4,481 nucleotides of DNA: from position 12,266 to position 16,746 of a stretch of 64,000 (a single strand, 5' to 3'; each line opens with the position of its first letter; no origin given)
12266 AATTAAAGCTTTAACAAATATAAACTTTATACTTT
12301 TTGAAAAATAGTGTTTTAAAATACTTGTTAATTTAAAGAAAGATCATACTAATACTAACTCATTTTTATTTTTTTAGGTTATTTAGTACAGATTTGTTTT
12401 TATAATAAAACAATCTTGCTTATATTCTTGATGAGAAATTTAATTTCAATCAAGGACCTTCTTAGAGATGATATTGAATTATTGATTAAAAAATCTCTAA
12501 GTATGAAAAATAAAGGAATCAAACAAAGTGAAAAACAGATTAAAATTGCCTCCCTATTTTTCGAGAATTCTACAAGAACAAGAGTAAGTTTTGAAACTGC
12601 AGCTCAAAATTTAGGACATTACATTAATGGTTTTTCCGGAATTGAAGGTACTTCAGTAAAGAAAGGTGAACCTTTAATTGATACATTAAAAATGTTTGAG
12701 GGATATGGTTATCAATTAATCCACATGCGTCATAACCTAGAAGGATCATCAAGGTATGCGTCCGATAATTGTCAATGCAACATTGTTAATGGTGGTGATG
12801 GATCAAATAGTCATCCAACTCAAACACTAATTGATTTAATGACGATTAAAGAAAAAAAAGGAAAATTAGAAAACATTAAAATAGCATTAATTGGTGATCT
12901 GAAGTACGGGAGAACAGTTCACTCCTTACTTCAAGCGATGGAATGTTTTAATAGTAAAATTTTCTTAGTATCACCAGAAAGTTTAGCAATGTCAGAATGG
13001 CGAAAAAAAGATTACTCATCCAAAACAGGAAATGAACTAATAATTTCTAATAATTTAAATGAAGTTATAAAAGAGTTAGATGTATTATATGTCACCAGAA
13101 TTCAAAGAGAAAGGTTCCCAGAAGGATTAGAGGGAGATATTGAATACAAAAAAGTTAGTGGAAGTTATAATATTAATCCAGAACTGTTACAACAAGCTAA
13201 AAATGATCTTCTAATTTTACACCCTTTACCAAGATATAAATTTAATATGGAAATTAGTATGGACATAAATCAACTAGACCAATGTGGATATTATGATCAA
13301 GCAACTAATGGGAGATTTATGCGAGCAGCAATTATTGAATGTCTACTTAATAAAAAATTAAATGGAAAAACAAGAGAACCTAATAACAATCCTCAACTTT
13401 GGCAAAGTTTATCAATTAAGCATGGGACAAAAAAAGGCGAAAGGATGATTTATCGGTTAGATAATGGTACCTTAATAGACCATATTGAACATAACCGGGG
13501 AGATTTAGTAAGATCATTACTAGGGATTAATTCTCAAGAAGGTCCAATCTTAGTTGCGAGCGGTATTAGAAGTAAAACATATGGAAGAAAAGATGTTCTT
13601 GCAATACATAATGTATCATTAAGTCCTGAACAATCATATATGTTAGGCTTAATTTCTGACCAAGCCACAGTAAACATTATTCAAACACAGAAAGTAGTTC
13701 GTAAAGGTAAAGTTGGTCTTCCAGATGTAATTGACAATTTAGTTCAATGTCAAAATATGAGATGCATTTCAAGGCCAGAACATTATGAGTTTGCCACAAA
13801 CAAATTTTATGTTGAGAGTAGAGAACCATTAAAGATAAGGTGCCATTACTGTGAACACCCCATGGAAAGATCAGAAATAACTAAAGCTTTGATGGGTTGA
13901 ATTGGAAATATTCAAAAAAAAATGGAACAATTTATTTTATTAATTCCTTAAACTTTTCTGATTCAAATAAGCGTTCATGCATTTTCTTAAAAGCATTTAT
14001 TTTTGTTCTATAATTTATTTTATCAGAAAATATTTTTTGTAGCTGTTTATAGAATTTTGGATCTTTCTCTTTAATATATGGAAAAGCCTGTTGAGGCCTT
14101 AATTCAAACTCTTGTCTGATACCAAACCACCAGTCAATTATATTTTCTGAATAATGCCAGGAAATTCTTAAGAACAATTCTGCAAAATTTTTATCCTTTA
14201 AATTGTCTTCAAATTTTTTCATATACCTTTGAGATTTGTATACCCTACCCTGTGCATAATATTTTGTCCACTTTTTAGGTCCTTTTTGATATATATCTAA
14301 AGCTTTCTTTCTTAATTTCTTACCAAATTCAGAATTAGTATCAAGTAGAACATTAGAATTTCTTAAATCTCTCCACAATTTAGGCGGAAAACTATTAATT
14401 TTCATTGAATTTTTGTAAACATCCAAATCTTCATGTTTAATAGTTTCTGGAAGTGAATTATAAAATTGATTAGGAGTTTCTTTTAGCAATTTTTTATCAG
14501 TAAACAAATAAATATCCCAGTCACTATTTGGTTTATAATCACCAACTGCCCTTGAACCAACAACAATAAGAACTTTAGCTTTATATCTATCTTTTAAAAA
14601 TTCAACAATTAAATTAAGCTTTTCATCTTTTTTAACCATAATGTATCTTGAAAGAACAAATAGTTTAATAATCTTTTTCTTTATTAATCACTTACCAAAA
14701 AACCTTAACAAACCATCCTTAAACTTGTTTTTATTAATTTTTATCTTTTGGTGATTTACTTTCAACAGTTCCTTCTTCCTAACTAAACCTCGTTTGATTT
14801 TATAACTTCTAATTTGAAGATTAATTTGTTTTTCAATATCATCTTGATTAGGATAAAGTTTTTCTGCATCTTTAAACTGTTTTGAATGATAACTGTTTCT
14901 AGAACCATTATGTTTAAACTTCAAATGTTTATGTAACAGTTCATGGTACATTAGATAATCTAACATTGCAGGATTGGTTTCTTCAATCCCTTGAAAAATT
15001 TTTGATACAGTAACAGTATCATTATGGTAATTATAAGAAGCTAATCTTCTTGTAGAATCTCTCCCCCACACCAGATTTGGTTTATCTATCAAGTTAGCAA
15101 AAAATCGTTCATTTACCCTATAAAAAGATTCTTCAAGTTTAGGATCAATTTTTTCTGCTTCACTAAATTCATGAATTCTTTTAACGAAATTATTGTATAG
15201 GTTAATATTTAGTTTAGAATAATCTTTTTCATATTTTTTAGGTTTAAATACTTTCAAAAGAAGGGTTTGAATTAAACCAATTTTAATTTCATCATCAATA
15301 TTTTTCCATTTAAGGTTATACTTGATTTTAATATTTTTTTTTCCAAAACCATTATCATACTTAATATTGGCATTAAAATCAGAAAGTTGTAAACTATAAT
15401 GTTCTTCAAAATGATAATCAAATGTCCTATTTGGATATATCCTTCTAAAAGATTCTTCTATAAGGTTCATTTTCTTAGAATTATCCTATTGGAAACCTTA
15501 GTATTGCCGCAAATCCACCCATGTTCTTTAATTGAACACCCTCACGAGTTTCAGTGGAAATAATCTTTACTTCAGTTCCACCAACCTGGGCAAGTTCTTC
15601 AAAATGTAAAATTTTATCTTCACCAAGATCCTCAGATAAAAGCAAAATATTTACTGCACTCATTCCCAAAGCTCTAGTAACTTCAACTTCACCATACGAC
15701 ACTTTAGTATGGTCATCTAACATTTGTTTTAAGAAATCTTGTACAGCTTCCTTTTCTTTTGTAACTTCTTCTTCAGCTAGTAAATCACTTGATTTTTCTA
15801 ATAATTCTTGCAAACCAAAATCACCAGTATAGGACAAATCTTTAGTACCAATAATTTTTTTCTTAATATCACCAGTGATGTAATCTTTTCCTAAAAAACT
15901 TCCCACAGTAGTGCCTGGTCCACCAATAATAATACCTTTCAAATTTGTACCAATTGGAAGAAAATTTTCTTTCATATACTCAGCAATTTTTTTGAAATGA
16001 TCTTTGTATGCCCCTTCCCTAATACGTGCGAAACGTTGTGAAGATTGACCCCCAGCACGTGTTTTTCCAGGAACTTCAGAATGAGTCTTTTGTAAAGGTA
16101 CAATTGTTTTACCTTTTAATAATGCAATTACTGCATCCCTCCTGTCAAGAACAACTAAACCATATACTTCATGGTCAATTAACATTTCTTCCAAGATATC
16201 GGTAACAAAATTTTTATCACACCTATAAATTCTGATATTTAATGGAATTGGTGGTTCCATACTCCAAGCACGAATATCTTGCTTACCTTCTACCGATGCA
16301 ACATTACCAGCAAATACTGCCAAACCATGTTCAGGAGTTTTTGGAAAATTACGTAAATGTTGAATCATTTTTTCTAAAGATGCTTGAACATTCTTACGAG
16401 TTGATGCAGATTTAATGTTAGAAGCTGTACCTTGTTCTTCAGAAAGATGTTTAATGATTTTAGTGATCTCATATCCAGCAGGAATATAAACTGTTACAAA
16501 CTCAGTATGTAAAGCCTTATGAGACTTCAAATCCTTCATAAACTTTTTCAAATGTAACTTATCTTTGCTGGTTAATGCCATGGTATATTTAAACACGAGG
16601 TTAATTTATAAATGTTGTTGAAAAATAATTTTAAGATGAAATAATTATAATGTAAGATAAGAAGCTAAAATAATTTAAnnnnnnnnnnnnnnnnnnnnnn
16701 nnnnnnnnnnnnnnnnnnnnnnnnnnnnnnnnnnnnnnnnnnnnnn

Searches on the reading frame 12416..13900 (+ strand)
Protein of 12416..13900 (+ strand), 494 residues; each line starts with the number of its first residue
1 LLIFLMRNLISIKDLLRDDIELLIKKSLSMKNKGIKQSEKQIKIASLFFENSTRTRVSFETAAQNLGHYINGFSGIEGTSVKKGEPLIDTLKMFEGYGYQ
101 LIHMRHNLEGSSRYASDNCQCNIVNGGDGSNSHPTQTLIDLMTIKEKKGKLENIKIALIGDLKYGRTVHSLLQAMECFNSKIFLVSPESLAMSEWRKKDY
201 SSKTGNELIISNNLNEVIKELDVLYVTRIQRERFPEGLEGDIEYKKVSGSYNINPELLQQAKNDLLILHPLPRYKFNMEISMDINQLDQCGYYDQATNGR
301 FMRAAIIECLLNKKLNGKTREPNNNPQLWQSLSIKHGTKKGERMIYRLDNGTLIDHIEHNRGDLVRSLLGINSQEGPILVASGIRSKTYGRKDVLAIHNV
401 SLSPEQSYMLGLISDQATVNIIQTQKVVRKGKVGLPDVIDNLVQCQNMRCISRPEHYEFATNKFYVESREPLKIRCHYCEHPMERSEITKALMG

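Call 9: search_protein_families(library=pfam, proteins=[window:12416-13900:+], max_evalue=0.001)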
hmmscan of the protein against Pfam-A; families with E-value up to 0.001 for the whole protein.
window:12416-13900:+ (494 aa): 4 families
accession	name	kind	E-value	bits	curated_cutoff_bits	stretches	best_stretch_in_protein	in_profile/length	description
PF02729.26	OTCace_N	-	5.1e-35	121.2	29.9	1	7-146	1-148/148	Aspartate/ornithine carbamoyltransferase, carbamoyl-P binding domain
PF00185.30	OTCace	-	3.6e-28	99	29.4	1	152-308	1-155/157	Aspartate/ornithine carbamoyltransferase, Asp/Orn binding domain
PF01948.23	PyrI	-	5.3e-19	68.7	25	1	345-433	3-92/93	Aspartate carbamoyltransferase regulatory chain, allosteric domain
PF02748.20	PyrI_C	-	4.1e-14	52.6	23.4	1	439-488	2-48/48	Aspartate carbamoyltransferase regulatory chain, metal binding domain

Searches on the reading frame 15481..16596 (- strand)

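Call 9: search_protein_families(library=pfam, proteins=[window:15481-16596:-], max_evalue=0.001)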
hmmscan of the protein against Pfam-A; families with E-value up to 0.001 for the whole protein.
window:15481-16596:- (371 aa): 5 families
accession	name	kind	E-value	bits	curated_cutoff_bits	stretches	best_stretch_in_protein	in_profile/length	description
PF03464.20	eRF1_2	-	4.6e-35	121.3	27.1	1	145-274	2-132/133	eRF1 domain 2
PF03465.20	eRF1_3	-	5.5e-20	72.3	25.8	1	279-370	2-106/106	eRF1 domain 3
PF03463.20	eRF1_1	-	2.3e-13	50.7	23.8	1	20-139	1-123/123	eRF1 domain 1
PF18859.6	acVLRF1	-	9.7e-13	48.9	27.1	1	148-234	5-89/130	Actinobacteria/chloroflexi VLRF1 release factor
PF18854.6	baeRF_family10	-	3.2e-09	37.6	27.1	1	135-229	6-102/143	Bacterial archaeo-eukaryotic release factor family 10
